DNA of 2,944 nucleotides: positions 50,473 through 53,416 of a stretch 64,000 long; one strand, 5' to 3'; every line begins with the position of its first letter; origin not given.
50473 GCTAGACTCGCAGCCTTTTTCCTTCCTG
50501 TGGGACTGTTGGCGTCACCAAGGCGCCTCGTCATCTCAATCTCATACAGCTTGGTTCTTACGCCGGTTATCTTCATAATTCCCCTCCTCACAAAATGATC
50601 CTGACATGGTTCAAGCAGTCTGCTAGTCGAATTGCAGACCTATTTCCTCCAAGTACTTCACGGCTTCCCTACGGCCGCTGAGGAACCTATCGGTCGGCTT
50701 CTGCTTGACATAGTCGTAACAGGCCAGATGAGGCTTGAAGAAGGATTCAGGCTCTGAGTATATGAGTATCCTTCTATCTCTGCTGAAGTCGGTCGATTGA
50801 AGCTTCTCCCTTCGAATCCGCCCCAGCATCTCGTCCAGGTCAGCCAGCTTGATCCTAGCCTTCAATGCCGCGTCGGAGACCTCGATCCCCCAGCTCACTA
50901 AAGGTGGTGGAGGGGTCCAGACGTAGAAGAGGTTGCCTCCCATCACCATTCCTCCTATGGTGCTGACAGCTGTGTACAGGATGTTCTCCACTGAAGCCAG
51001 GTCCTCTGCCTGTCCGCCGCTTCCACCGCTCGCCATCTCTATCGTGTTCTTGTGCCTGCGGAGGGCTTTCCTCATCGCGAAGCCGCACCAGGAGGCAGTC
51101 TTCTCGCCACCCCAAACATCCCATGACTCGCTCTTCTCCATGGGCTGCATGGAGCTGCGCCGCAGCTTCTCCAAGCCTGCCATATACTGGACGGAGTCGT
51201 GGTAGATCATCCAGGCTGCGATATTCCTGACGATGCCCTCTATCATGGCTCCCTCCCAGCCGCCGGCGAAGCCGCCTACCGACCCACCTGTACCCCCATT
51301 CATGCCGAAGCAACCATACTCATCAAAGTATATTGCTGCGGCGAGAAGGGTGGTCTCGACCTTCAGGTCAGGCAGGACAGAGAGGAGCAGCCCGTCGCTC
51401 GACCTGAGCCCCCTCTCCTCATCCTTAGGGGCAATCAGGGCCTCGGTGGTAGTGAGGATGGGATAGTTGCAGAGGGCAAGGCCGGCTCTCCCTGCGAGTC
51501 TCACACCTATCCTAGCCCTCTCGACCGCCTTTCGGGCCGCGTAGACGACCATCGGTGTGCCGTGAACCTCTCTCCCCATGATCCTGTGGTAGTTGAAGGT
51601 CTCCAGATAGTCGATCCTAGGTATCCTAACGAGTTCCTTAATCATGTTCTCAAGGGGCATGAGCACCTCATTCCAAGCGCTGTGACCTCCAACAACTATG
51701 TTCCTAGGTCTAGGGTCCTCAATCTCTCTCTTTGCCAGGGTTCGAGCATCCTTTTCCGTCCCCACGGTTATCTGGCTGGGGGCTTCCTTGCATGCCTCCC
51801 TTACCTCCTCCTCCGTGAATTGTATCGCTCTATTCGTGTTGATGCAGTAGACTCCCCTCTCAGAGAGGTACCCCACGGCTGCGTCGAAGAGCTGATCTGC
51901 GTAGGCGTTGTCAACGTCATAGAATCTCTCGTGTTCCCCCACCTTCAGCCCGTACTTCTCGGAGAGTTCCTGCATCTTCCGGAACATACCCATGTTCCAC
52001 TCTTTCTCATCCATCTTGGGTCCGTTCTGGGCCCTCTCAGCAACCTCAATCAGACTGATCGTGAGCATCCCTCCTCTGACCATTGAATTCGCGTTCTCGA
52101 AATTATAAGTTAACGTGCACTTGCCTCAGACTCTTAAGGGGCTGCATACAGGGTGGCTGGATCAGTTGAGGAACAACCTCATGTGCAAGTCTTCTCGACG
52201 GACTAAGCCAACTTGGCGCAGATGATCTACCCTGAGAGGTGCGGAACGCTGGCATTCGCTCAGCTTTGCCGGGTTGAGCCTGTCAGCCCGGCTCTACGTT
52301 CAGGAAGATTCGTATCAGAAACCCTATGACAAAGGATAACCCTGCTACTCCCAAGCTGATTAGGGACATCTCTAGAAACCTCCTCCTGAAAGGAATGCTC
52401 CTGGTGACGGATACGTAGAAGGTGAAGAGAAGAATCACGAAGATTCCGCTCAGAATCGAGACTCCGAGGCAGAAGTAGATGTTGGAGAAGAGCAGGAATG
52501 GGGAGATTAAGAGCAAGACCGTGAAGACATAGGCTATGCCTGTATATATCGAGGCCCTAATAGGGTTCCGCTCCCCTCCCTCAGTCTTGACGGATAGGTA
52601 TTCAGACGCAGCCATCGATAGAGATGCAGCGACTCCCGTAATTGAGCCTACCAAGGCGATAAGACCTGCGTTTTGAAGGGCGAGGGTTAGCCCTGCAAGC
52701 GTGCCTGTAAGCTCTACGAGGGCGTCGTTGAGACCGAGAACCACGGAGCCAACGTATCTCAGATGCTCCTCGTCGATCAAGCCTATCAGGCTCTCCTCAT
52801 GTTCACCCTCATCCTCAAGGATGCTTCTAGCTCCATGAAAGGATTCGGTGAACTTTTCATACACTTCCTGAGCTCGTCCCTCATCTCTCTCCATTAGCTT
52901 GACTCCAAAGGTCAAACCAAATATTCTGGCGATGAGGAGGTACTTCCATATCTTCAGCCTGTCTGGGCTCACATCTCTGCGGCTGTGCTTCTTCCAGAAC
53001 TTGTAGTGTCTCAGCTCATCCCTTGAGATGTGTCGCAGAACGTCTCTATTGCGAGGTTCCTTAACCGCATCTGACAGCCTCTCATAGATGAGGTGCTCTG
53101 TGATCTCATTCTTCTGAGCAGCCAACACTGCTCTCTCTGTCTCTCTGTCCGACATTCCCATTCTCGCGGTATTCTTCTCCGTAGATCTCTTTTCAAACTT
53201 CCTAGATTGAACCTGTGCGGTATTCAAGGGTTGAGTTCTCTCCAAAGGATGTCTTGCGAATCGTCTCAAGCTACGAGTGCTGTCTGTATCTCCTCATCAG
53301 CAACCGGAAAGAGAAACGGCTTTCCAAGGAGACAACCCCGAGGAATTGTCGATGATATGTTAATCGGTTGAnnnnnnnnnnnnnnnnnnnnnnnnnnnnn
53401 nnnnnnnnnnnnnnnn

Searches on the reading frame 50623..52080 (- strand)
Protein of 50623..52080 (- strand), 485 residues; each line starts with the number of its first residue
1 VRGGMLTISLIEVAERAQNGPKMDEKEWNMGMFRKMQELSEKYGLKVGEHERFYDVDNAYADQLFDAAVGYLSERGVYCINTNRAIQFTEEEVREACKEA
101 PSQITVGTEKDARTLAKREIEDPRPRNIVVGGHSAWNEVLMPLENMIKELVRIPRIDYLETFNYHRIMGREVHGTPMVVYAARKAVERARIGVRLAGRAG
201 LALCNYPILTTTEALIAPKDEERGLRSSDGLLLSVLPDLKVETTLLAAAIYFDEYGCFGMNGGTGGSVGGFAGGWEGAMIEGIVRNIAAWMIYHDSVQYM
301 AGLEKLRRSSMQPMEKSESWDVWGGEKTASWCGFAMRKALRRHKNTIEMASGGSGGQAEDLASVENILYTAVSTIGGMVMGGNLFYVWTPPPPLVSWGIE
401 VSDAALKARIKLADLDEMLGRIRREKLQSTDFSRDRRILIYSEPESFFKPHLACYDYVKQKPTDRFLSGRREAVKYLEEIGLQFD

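Call 15: search_protein_families(library=pfam, proteins=[window:50623-52080:-], max_evalue=0.001)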
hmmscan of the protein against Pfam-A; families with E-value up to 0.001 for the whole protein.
window:50623-52080:- (485 aa): 1 family
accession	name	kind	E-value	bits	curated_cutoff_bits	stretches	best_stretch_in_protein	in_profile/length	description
PF05369.18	MtmB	-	9.5e-38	130.6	25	1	10-294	3-284/450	Monomethylamine methyltransferase MtmB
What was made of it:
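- Checked: The ORF at 50623..52083 (-) is a Pfam MtmB match at 130.6 bits (call 15).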

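Call 49: find_homologous_proteins(query=window:50623-52080:-)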
Query window:50623-52080:- (485 aa): 73 proteins with E <= 0.001 among 8000 candidates.
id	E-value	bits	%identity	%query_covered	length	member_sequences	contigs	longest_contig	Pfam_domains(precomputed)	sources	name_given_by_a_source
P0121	0.0e+0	1101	100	99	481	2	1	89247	PF05369.19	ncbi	-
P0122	4.9e-288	973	87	99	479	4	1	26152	PF05369.19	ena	-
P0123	8.9e-268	907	81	99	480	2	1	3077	PF05369.19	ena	-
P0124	4.8e-253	858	77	98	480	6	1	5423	PF05369.19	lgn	-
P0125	2.2e-233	793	71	98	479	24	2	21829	PF05369.19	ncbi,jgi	jgi:hypothetical protein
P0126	1.1e-227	774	70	98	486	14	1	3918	PF05369.19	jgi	jgi:hypothetical protein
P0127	1.4e-226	771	68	98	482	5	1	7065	PF05369.19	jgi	jgi:hypothetical protein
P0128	8.3e-226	768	71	98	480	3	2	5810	PF05369.19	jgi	jgi:methylamine--corrinoid protein Co-methyltransferase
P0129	1.0e-225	768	71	98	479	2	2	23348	PF05369.19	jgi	jgi:methylamine--corrinoid protein Co-methyltransferase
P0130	6.7e-225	765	69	98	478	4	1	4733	PF05369.19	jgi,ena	-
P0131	1.4e-223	761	70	98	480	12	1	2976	PF05369.19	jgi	jgi:methylamine--corrinoid protein Co-methyltransferase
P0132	8.8e-222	755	70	98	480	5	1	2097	PF05369.19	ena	-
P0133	3.3e-218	743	67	98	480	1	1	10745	PF05369.19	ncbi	-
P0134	4.1e-215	733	73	92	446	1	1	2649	PF05369.19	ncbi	ncbi:MAG: monomethylamine:corrinoid methyltransferase, partial [Candidatus Thorarchaeota archaeon]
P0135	4.5e-215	733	65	98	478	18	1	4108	PF05369.19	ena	-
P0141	7.4e-208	709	64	98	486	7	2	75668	PF05369.19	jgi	jgi:hypothetical protein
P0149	4.5e-200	683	62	98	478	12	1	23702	PF05369.19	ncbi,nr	ncbi:MAG: monomethylamine:corrinoid methyltransferase [Candidatus Bathyarchaeota archaeon]|nr:monome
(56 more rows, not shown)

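Call 50: find_encoding_contigs(protein=P0121, flank=6000, max_places=2)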
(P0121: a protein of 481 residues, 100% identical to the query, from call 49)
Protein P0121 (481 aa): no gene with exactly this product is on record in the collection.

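Call 51: find_encoding_contigs(protein=P0149, flank=6000, max_places=2)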
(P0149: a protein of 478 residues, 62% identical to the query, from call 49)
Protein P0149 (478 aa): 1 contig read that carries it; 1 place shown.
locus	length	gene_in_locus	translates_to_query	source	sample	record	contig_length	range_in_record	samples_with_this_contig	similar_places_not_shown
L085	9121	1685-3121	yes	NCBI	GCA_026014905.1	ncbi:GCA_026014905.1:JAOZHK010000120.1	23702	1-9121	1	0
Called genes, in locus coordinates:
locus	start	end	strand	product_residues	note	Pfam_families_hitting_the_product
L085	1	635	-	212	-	PF06314:ADC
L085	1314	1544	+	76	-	-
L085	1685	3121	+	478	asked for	PF05369:MtmB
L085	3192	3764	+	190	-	PF00210:Ferritin, PF02915:Rubrerythrin, PF23458:DUF7130 (weak), PF21349:RUBY_RBDX, PF23470:Zn_ribbon_PF0610 (faint)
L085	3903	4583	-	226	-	-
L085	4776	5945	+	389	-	PF02746:MR_MLE_N, PF13378:MR_MLE_C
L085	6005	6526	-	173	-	PF13302:Acetyltransf_3, PF13420:Acetyltransf_4, PF13523:Acetyltransf_8 (weak), PF00583:Acetyltransf_1 (weak)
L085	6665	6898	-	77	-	PF01037:AsnC_trans_reg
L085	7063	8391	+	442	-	PF05977:MFS_3, PF07690:MFS_1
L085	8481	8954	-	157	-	PF00293:NUDIX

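Call 52: find_encoding_contigs(protein=P0141, flank=6000, max_places=2)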
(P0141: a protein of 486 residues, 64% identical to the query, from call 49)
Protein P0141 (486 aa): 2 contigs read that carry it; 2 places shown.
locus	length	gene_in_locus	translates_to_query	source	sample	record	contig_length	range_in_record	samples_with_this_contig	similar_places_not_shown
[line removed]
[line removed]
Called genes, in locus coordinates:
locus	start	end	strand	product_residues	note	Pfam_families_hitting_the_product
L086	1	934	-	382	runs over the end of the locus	PF07690:MFS_1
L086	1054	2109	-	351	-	PF08240:ADH_N, PF01262:AlaDh_PNT_C (weak), PF00107:ADH_zinc_N, PF13602:ADH_zinc_N_2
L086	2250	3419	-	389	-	PF02746:MR_MLE_N, PF13378:MR_MLE_C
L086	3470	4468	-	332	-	PF00389:2-Hacid_dh, PF02826:2-Hacid_dh_C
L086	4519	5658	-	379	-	PF00155:Aminotran_1_2, PF12897:Asp_aminotransf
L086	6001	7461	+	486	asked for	PF05369:MtmB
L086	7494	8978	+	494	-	-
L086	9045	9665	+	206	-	PF00174:Oxidored_molyb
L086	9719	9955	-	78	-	-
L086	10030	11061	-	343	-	PF01244:Peptidase_M19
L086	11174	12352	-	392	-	PF05559:DUF763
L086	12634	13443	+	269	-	PF00248:Aldo_ket_red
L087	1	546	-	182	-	?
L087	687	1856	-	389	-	PF02746:MR_MLE_N, PF13378:MR_MLE_C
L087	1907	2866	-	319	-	PF00389:2-Hacid_dh, PF02826:2-Hacid_dh_C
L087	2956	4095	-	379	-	PF00155:Aminotran_1_2, PF12897:Asp_aminotransf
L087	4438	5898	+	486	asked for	PF05369:MtmB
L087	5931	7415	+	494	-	-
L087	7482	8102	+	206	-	PF00174:Oxidored_molyb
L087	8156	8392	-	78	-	-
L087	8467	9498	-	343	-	PF01244:Peptidase_M19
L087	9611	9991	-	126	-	?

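Call 53: search_solved_structures(query=window:50623-52080:-, max_evalue=0.001, show_alignments=1)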
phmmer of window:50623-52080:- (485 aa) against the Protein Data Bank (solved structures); distinct sequences matched with E-value up to 0.001: 2.
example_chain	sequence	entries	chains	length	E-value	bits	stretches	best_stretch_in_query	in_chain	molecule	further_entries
1l2q_A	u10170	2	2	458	1e-19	73.6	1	13-292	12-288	monomethylamine methyltransferase | Monomethylamine methyltransferase mtmB1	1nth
1tv2_A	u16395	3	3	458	1.4e-19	73.2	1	13-292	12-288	Monomethylamine methyltransferase mtmB1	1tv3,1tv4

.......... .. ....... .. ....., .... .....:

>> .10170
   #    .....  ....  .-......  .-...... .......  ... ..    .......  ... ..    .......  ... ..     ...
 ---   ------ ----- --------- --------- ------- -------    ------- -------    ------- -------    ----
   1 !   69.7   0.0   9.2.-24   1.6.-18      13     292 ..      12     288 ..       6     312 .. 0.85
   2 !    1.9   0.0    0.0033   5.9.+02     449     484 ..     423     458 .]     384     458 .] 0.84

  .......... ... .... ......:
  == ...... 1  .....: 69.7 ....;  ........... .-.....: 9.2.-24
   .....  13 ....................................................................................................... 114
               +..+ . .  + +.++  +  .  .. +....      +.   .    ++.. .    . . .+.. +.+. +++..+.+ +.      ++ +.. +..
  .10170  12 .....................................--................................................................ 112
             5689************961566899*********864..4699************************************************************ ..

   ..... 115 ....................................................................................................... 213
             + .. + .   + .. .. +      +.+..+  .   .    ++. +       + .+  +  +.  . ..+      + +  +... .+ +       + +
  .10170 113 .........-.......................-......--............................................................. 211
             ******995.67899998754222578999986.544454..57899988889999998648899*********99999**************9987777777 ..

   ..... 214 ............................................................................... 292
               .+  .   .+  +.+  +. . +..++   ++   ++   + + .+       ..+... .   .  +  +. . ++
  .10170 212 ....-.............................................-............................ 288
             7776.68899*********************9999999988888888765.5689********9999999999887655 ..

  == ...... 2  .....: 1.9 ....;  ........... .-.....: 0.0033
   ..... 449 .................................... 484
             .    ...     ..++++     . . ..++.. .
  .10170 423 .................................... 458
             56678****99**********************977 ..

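Call 61: search_protein_families(library=ncbifam, proteins=[window:50623-52080:-], max_evalue=0.00001)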
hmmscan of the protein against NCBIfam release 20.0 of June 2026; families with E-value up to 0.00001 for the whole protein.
window:50623-52080:- (485 aa): 0 families

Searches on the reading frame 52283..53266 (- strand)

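Call 15: search_protein_families(library=pfam, proteins=[window:52283-53266:-], max_evalue=0.001)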
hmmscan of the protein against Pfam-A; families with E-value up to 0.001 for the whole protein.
window:52283-53266:- (327 aa): 2 families
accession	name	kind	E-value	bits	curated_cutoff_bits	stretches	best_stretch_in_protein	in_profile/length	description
PF01988.24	VIT1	-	1e-10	42.3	28.1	1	174-229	3-59/214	VIT family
PF02915.23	Rubrerythrin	-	0.00097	20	22.8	0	49-160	5-133/137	Rubrerythrin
